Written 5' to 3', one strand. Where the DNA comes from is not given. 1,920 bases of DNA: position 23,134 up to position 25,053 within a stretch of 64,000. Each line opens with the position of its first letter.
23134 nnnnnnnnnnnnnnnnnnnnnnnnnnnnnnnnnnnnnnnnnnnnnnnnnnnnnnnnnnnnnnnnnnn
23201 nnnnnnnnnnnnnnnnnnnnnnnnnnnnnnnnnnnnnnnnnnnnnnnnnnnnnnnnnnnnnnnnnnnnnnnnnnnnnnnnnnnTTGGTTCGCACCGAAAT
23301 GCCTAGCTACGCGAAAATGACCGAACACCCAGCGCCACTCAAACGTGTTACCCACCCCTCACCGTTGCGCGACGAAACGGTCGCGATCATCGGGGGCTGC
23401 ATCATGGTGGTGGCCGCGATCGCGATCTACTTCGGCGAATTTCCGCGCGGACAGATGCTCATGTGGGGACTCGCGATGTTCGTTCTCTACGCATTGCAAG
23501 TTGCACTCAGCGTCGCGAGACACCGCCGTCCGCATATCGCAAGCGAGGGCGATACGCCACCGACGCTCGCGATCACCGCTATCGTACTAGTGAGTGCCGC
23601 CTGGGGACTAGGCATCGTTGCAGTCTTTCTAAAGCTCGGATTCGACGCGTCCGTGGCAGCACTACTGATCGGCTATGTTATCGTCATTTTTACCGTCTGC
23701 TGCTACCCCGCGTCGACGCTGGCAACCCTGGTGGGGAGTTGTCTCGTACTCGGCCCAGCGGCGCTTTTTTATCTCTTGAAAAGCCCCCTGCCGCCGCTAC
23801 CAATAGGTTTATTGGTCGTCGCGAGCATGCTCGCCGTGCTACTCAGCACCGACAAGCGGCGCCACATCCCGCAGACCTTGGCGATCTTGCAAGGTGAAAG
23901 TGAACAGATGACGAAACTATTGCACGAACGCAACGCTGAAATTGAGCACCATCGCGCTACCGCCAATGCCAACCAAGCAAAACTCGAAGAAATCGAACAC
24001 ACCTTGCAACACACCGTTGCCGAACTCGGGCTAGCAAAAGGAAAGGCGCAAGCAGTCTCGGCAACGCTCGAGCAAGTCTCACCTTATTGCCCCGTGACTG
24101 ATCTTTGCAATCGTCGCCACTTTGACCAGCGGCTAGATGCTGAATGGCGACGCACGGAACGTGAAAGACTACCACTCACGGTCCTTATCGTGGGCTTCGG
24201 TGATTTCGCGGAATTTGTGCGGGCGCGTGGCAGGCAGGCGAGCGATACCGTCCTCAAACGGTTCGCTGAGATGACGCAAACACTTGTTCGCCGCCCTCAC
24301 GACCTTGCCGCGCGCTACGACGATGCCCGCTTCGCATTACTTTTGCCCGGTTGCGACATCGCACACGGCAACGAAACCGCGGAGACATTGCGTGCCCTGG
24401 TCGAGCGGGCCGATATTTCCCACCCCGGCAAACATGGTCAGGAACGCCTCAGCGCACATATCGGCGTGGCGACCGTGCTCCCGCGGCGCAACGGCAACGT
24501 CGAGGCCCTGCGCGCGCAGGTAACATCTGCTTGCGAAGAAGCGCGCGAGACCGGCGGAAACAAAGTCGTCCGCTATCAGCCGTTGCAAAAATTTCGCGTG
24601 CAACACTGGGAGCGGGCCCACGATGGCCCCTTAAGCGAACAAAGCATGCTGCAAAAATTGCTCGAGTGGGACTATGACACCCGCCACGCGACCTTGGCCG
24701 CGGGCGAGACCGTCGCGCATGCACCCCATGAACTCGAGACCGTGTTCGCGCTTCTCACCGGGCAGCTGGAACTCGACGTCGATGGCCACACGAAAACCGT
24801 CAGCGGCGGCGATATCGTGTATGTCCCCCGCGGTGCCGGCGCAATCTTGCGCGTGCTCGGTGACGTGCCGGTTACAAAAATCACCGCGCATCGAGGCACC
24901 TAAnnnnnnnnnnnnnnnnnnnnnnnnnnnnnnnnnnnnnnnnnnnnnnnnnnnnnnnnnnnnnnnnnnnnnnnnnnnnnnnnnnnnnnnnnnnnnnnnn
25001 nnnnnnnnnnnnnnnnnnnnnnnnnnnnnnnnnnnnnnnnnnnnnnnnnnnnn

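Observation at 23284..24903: Membrane-anchored degenerate GGDEF domain fused to a C-terminal cupin, a probable catalytically dead c-di-GMP-related sensor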

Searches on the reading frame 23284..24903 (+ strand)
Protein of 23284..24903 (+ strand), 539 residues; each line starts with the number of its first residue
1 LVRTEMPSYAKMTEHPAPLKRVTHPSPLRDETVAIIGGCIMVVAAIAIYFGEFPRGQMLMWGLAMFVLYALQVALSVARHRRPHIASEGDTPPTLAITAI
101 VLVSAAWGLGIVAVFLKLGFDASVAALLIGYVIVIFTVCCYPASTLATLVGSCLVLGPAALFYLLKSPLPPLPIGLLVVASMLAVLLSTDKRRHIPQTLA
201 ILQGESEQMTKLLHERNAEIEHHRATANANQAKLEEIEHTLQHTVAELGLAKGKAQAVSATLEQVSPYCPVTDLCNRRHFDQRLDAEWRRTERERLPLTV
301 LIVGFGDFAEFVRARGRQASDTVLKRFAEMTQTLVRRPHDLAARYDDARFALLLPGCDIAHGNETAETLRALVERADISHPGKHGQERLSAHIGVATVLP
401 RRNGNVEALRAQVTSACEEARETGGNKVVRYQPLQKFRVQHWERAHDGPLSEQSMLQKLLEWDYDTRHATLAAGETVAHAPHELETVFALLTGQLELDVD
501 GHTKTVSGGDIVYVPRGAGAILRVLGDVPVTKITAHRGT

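Call 3: search_protein_families(library=pfam, proteins=[window:23284-24903:+], max_evalue=1)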
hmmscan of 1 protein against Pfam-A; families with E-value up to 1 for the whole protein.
window:23284-24903:+ (539 aa): 7 families
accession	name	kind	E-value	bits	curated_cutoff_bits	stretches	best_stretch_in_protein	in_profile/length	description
PF00990.26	GGDEF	-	2.9e-28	99.1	23.8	1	270-427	5-161/161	Diguanylate cyclase, GGDEF domain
PF07883.17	Cupin_2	-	7.4e-08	32.4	27.2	1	469-529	3-63/70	Cupin domain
PF14584.11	DUF4446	-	0.0055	17.2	27.4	1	176-252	9-86/150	Protein of unknown function (DUF4446)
PF05899.18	Cupin_3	-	0.018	15.1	23.5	1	485-524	27-66/74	EutQ-like cupin domain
PF15619.11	Lebercilin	-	0.019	14.9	34.3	1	200-259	49-108/193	Ciliary protein causing Leber congenital amaurosis disease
PF06818.20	Fez1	-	0.06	14.3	34.4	1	201-271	35-105/199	Fez1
PF04962.18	KduI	-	0.17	11.6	23.9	1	465-520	29-93/262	KduI/IolB family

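Call 4: search_protein_families(library=ncbifam, proteins=[window:23284-24903:+], max_evalue=1)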
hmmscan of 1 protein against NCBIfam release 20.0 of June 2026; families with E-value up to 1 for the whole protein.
window:23284-24903:+ (539 aa): 20 families
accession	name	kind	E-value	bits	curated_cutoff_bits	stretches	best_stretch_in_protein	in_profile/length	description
TIGR00254.1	GGDEF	domain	4.9e-19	68.6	37.4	1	266-429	5-165/168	diguanylate cyclase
NF007135.0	PRK09581.1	equivalog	6.5e-19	68.1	474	1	270-431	296-455/457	PleD family two-component system response regulator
NF038266.1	diguan_SiaD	equivalog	1.6e-15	57.2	290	1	256-427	84-251/252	biofilm regulation diguanylate cyclase SiaD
NF007380.0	PRK09894.1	equivalog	4.4e-12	46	256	1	212-433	81-289/296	diguanylate cyclase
NF041606.1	dguan_cyc_DgcA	equivalog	5.5e-12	45.3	370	1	273-429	185-337/340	diguanylate cyclase DgcA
NF047654.1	DiguCycDgcRLepto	equivalog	1.5e-11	43.7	500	1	261-429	128-294/295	diguanylate cyclase DgcR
NF007298.0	PRK09776.1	equivalog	2.9e-11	42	1135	1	270-439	688-853/1111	diguanylate cyclase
NF007423.1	PRK09966.1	equivalog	9.4e-11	41.2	325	1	177-399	157-370/390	diguanylate cyclase DgcN/YfiN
NF011955.1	PRK15426.1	equivalog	3.3e-10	38.7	408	1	269-429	401-559/564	cellulose biosynthesis regulator diguanylate cyclase DgcQ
NF008467.0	PRK11359.1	equivalog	7.1e-09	34.2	857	1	228-431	342-531/800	oxygen-sensing cyclic-di-GMP phosphodiesterase DosP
NF051473.1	DigCycDgcsShew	equivalog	3.4e-08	33.2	400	1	266-360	135-228/291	diguanylate cyclase DgcS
NF045675.1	PhdiestaseDibA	equivalog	3.7e-08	32.2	980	1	260-427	197-360/623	phosphodiesterase DibA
NF008281.1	PRK11059.1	equivalog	5.5e-08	31.5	663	1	232-432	187-383/633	RNase E specificity factor CsrD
NF045673.1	c-di-GMPRcptLapD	equivalog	9.9e-08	30.7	1020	1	260-448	230-419/647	cyclic di-GMP receptor LapD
NF047872.1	GGDEF_GdpS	equivalog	1.9e-07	30.6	400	1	271-434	192-352/355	GGDEF domain-containing protein GdpS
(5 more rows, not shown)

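Call 6: find_homologous_proteins(query=window:23284-24903:+)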
Query window:23284-24903:+ (539 aa): 137 proteins with E <= 0.001 among 8000 candidates; the best 120 are listed.
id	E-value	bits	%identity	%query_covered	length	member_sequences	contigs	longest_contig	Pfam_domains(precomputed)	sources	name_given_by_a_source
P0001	0.0e+0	1196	100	99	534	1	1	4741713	PF07883.18,PF00990.27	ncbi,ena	-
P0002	2.8e-99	351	38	93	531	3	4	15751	PF07883.18,PF00990.27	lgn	-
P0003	1.8e-86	309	34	95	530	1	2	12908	PF07883.18,PF00990.27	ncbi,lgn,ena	-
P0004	3.9e-86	308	35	89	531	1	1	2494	PF07883.18,PF00990.27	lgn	-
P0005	6.7e-83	297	37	90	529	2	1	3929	PF07883.18,PF00990.27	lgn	-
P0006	7.5e-81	291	40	71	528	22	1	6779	PF00990.27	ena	-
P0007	5.2e-79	284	35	88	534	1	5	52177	PF00990.27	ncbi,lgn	-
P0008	7.4e-77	277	35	89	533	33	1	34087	PF00990.27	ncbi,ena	-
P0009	1.3e-71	260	35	89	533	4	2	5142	PF00990.27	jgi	-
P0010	2.1e-71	259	38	71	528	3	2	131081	PF00990.27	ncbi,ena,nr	ncbi:MAG: diguanylate cyclase [Gammaproteobacteria bacterium]|nr:diguanylate cyclase [Gammaproteobac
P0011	1.0e-69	254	33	78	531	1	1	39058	PF07883.18,PF00990.27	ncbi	ncbi:MAG: diguanylate cyclase domain-containing protein [Chromatiales bacterium]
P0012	3.0e-63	232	41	52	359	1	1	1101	PF00990.27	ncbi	ncbi:MAG: GGDEF domain-containing protein, partial [Gammaproteobacteria bacterium]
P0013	6.6e-23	99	39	21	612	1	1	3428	PF02743.25,PF22588.2,PF00990.27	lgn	-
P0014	1.5e-21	95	40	32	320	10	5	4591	PF00990.27,PF00072.31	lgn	-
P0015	3.2e-21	94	33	33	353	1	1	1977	PF00990.27,PF00072.31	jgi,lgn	jgi:diguanylate cyclase (GGDEF)-like protein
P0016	3.7e-21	94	36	33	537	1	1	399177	PF13185.13,PF01590.33,PF13492.13,PF00990.27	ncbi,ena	-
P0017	4.4e-21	93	41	31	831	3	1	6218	PF08447.19,PF13426.14,PF08446.18,PF01590.33,PF00360.27,PF08448.17,PF00989.32,PF00990.27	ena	-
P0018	2.8e-20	91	36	34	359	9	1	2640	PF13185.13,PF01590.33,PF00990.27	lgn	-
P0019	5.8e-20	90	38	33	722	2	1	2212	PF00672.31,PF08447.19,PF13426.14,PF13188.14,PF12860.14,PF08448.17,PF00989.32,PF00990.27,PF14598.13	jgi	jgi:diguanylate cyclase (GGDEF)-like protein/PAS domain S-box-containing protein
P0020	1.2e-19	89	34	31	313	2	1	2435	PF00990.27,PF00072.31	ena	-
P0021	1.6e-19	88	34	36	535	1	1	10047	PF13185.13,PF01590.33,PF13492.13,PF00990.27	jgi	jgi:diguanylate cyclase (GGDEF)-like protein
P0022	2.0e-19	88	35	35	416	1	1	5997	PF00990.27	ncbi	-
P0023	2.4e-19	88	39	33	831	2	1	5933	PF08447.19,PF13426.14,PF08446.18,PF01590.33,PF00360.27,PF08448.17,PF00989.32,PF00990.27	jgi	jgi:diguanylate cyclase (GGDEF)-like protein/PAS domain S-box-containing protein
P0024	2.5e-19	88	34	36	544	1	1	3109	PF13185.13,PF01590.33,PF13492.13,PF00990.27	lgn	-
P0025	3.3e-19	87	35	34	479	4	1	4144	PF17158.11,PF00990.27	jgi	-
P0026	6.0e-19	86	37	29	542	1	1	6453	PF00672.31,PF02743.25,PF22673.3,PF00990.27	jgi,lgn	jgi:diguanylate cyclase (GGDEF)-like protein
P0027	8.6e-19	86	41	29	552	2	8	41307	PF01814.29,PF00990.27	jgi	jgi:diguanylate cyclase (GGDEF)-like protein/hemerythrin-like metal-binding protein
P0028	9.6e-19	86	32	31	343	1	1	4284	PF00990.27,PF00072.31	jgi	jgi:diguanylate cyclase (GGDEF)-like protein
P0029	3.2e-18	84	36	31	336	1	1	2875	PF00990.27,PF00072.31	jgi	jgi:two-component system chemotaxis family response regulator WspR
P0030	3.3e-18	84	37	31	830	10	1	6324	PF08447.19,PF13426.14,PF08446.18,PF01590.33,PF00360.27,PF08448.17,PF00989.32,PF00990.27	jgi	jgi:diguanylate cyclase (GGDEF)-like protein/PAS domain S-box-containing protein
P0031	4.4e-18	83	36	29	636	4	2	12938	PF08447.19,PF13426.14,PF02743.25,PF22588.2,PF08448.17,PF00989.32,PF00990.27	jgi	jgi:diguanylate cyclase (GGDEF)-like protein/PAS domain S-box-containing protein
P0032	5.1e-18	83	30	42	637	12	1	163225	PF08447.19,PF13426.14,PF02743.25,PF22588.2,PF08448.17,PF00989.32,PF00990.27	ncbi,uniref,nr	ncbi:diguanylate cyclase [Bradyrhizobium yuanmingense]|uniref:diguanylate cyclase n=1 Tax=Bradyrhizo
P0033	8.6e-18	82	39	29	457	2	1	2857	PF01814.29,PF00990.27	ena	-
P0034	8.7e-18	82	33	34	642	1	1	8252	PF08447.19,PF02743.25,PF22588.2,PF08448.17,PF00989.32,PF00990.27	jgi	jgi:diguanylate cyclase (GGDEF)-like protein/PAS domain S-box-containing protein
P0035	1.1e-17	82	34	37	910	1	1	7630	PF02743.25,PF00990.27,PF03924.20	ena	-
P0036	1.5e-17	82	33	32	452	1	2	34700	PF13426.14,PF13188.14,PF24820.2,PF08448.17,PF00989.32,PF00990.27,PF00072.31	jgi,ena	jgi:diguanylate cyclase (GGDEF)-like protein/PAS domain S-box-containing protein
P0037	1.9e-17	81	34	35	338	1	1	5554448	PF00990.27,PF00072.31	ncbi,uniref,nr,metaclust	ncbi:diguanylate cyclase [Massilia sp. 9096]|uniref:GGDEF domain-containing response regulator n=1 T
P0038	2.8e-17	81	33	32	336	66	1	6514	PF00990.27,PF00072.31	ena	-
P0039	3.3e-17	81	28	43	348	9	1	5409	PF08447.19,PF13426.14,PF08448.17,PF00989.32,PF00990.27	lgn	-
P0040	3.4e-17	80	33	27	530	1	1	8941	PF02743.25,PF22309.3,PF00990.27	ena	-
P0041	4.1e-17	80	38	24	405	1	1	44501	PF08447.19,PF13426.14,PF08448.17,PF00989.32,PF00990.27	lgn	-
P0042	4.5e-17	80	28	45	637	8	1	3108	PF08447.19,PF13426.14,PF02743.25,PF22588.2,PF08448.17,PF00989.32,PF00990.27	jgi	-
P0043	5.3e-17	80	37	29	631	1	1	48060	PF08447.19,PF13426.14,PF02743.25,PF22588.2,PF08448.17,PF00989.32,PF00990.27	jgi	jgi:diguanylate cyclase (GGDEF)-like protein/PAS domain S-box-containing protein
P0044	2.2e-16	78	38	26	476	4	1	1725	PF08447.19,PF13426.14,PF00360.27,PF08448.17,PF00989.32,PF00990.27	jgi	jgi:diguanylate cyclase (GGDEF)-like protein/PAS domain S-box-containing protein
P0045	2.6e-16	78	32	31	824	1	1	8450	PF08447.19,PF13426.14,PF08446.18,PF01590.33,PF00360.27,PF08448.17,PF00989.32,PF00990.27,PF14598.13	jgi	jgi:diguanylate cyclase (GGDEF)-like protein/PAS domain S-box-containing protein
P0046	2.9e-16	77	34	32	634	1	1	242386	PF08447.19,PF13426.14,PF13185.13,PF01590.33,PF08448.17,PF00989.32,PF00990.27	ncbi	ncbi:diguanylate cyclase domain-containing protein [Acidisoma sp. 7E03]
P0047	2.9e-16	77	30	44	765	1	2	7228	PF02743.25,PF22673.3,PF00990.27,PF00072.31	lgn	-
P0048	2.9e-16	77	38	28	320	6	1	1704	PF00990.27,PF00072.31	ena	-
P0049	3.8e-16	77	27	47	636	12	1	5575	PF08447.19,PF13426.14,PF02743.25,PF22588.2,PF08448.17,PF00989.32,PF00990.27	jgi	jgi:diguanylate cyclase (GGDEF)-like protein/PAS domain S-box-containing protein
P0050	8.4e-16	76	33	33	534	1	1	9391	PF00672.31,PF05228.20,PF00990.27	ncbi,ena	-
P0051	1.3e-15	75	30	37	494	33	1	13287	PF00497.26,PF00990.27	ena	-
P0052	1.8e-15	75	33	31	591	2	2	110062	PF08447.19,PF13426.14,PF13188.14,PF12860.14,PF08448.17,PF00989.32,PF00990.27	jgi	jgi:diguanylate cyclase (GGDEF)-like protein/PAS domain S-box-containing protein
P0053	2.0e-15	75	37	29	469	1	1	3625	PF17158.11,PF00990.27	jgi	jgi:diguanylate cyclase (GGDEF)-like protein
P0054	2.2e-15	75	30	45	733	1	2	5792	PF08447.19,PF13426.14,PF05231.20,PF12860.14,PF08448.17,PF00989.32,PF00990.27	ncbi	-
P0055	2.5e-15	74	34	29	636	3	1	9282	PF08447.19,PF02743.25,PF22588.2,PF08448.17,PF00990.27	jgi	jgi:diguanylate cyclase (GGDEF)-like protein/PAS domain S-box-containing protein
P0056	3.2e-15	74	29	45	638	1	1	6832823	PF08447.19,PF02743.25,PF22588.2,PF08448.17,PF00989.32,PF00990.27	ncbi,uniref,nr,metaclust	ncbi:diguanylate cyclase [Bosea sp. BIWAKO-01]|uniref:diguanylate cyclase n=1 Tax=Bosea sp. BIWAKO-0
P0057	3.9e-15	74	34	29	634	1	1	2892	PF08447.19,PF13426.14,PF02743.25,PF22588.2,PF08448.17,PF00989.32,PF00990.27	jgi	jgi:diguanylate cyclase (GGDEF)-like protein/PAS domain S-box-containing protein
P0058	4.0e-15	74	27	49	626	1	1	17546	PF02743.25,PF22673.3,PF00990.27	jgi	-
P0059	5.1e-15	73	36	29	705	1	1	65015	PF02743.25,PF22588.2,PF01590.33,PF00990.27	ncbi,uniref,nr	ncbi:diguanylate cyclase [Roseomonas nepalensis]|uniref:diguanylate cyclase n=1 Tax=Muricoccus nepal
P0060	1.9e-14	71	32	38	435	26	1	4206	PF00990.27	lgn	-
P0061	4.2e-14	70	34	32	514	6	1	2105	PF02743.25,PF22588.2,PF00990.27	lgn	-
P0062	6.9e-14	70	32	34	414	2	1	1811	PF00990.27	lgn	-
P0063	2.0e-13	68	34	29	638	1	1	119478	PF08447.19,PF13426.14,PF02743.25,PF22588.2,PF00989.32,PF00990.27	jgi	jgi:diguanylate cyclase (GGDEF)-like protein/PAS domain S-box-containing protein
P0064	2.7e-13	68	34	29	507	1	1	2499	PF02743.25,PF22588.2,PF00990.27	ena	-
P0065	1.4e-12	65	31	34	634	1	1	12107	PF13426.14,PF13188.14,PF08448.17,PF00989.32,PF00990.27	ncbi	-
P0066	1.8e-12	65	36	26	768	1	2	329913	PF08447.19,PF13426.14,PF13188.14,PF08448.17,PF12974.13,PF00989.32,PF00990.27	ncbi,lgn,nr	ncbi:MAG: hypothetical protein B7Y41_01170 [Hydrogenophilales bacterium 28-61-23]|nr:MAG: hypothetic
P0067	3.0e-12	64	33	32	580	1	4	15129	PF00990.27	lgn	-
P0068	3.8e-12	64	33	29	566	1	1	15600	PF09084.17,PF00990.27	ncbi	ncbi:MAG: diguanylate cyclase [Casimicrobiaceae bacterium]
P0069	4.4e-12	64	31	32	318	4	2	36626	PF00990.27,PF00072.31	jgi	jgi:diguanylate cyclase (GGDEF)-like protein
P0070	5.2e-12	63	31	30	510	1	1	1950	PF02743.25,PF22588.2,PF00990.27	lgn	-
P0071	1.1e-11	62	29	36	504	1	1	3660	PF05231.20,PF00990.27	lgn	-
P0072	1.2e-11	62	28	38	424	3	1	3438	PF00990.27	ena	-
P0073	1.4e-11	62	32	34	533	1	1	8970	PF02743.25,PF22588.2,PF00990.27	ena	-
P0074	1.6e-11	62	34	28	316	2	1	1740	PF00990.27,PF00072.31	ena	-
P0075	2.0e-11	61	34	31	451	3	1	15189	PF13185.13,PF01590.33,PF13492.13,PF00990.27,PF17853.7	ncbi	-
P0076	2.0e-11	61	31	29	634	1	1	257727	PF08447.19,PF13426.14,PF02743.25,PF22588.2,PF08448.17,PF00989.32,PF00990.27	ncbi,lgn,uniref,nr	ncbi:sensor domain-containing diguanylate cyclase [Bradyrhizobium iriomotense]|uniref:sensor domain-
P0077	2.5e-11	61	28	38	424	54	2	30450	PF00990.27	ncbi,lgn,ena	-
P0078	2.9e-11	61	30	37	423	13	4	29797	PF00990.27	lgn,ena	-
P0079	3.0e-11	61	36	25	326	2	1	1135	PF08448.17,PF00990.27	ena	-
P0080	4.4e-11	60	34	26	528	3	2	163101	PF02743.25,PF22588.2,PF00990.27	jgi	jgi:diguanylate cyclase (GGDEF)-like protein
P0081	4.4e-11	60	30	35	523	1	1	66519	PF02743.25,PF22588.2,PF00990.27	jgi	jgi:diguanylate cyclase (GGDEF)-like protein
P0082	5.0e-11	60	33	32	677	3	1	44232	PF08447.19,PF08448.17,PF00989.32,PF00990.27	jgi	-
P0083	5.1e-11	60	36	33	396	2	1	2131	PF00990.27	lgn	-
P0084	6.9e-11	60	33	31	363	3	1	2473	PF00990.27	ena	-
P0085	1.4e-10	59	34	34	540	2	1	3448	PF08448.17,PF16927.12,PF00989.32,PF00990.27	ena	-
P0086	1.9e-10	58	38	24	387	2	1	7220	PF00990.27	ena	-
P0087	6.2e-10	57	36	22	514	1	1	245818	PF02743.25,PF22588.2,PF00990.27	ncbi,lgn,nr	ncbi:GGDEF domain-containing protein [Oxalobacteraceae bacterium CAVE-383]|nr:GGDEF domain-containin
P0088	1.2e-9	56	33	25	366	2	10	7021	PF00990.27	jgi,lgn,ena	jgi:diguanylate cyclase (GGDEF)-like protein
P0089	1.7e-9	55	34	29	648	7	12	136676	PF13596.13,PF13426.14,PF13185.13,PF01590.33,PF08448.17,PF13492.13,PF00990.27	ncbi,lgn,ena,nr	ncbi:MAG: hypothetical protein BroJett014_28310 [Planctomycetota bacterium]|nr:hypothetical protein 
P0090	1.7e-9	55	28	38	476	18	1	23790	PF00990.27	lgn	-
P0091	1.8e-9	55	34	32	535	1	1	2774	PF13188.14,PF08448.17,PF16927.12,PF00989.32,PF00990.27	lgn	-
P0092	2.9e-9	54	30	33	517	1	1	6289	PF13426.14,PF13188.14,PF08448.17,PF00989.32,PF00990.27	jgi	jgi:diguanylate cyclase (GGDEF)-like protein/PAS domain S-box-containing protein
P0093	4.5e-9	54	26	44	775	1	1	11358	PF13487.13,PF01966.29,PF00990.27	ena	-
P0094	5.7e-9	53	31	31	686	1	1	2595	PF01814.29,PF08448.17,PF11845.14,PF00990.27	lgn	-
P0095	6.5e-9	53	27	29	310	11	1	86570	PF00990.27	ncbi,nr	ncbi:MAG: diguanylate cyclase response regulator [Oleispira sp.]|nr:diguanylate cyclase response reg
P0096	6.9e-9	53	30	29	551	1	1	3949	PF02743.25,PF00990.27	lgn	-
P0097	2.2e-8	51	34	22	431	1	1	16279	PF00990.27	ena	-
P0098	2.5e-8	51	33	31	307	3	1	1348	PF00990.27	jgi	-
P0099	2.5e-8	51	33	23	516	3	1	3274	PF02743.25,PF22588.2,PF00990.27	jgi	jgi:diguanylate cyclase (GGDEF)-like protein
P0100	3.0e-8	51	35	31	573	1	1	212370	PF01590.33,PF00990.27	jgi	jgi:diguanylate cyclase (GGDEF)-like protein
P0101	4.1e-8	51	32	32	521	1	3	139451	PF02743.25,PF00990.27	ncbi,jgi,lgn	jgi:diguanylate cyclase (GGDEF)-like protein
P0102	4.4e-8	50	32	31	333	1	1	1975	PF12860.14,PF00990.27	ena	-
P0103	4.8e-8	50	31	29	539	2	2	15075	PF00990.27,PF00072.31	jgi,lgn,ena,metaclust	metaclust:\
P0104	1.6e-7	49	29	36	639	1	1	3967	PF08447.19,PF13426.14,PF02743.25,PF22588.2,PF08448.17,PF00989.32,PF00990.27,PF14598.13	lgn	-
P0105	1.8e-7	48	35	24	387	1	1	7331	PF00990.27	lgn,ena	-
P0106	1.9e-7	48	32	30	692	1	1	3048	PF12860.14,PF00990.27,PF03924.20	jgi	jgi:diguanylate cyclase (GGDEF)-like protein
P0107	4.2e-7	47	31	32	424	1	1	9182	PF08447.19,PF13426.14,PF13188.14,PF08448.17,PF00989.32,PF00990.27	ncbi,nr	ncbi:MAG: diguanylate cyclase [Halomonas sp.]|nr:diguanylate cyclase [Halomonas sp.]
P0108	4.9e-7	47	35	19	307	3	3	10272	PF00990.27,PF00072.31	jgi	jgi:diguanylate cyclase (GGDEF)-like protein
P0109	5.5e-7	47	28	31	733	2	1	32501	PF13185.13,PF01590.33,PF13492.13,PF00990.27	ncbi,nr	ncbi:MAG TPA: diguanylate cyclase [Polyangia bacterium]|nr:diguanylate cyclase [Polyangia bacterium]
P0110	6.5e-7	47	35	23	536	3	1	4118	PF13185.13,PF01590.33,PF13492.13,PF00990.27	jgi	-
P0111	8.5e-7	46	37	29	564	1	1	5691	PF13185.13,PF01590.33,PF13492.13,PF00990.27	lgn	-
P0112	1.4e-6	45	28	32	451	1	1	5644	PF00990.27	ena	-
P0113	6.0e-6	43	32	28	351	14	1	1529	PF00990.27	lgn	-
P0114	7.3e-6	43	32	19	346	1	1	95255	PF00990.27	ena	-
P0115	1.0e-5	43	28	48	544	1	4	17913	PF00990.27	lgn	-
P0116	1.1e-5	43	32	22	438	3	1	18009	PF13492.13,PF00990.27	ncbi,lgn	-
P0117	1.5e-5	42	29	35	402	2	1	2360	PF00990.27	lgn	-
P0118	1.5e-5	42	31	28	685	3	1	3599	PF13596.13,PF08447.19,PF13426.14,PF08448.17,PF00989.32,PF00990.27,PF13675.12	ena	-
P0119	2.2e-5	42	31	27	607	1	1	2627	PF13185.13,PF01590.33,PF13492.13,PF00990.27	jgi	jgi:diguanylate cyclase (GGDEF)-like protein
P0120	3.6e-5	41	25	33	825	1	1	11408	PF00672.31,PF13426.14,PF08448.17,PF00563.26,PF00989.32,PF00990.27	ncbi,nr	ncbi:MAG: EAL domain-containing protein [Pseudomonadota bacterium]|nr:EAL domain-containing protein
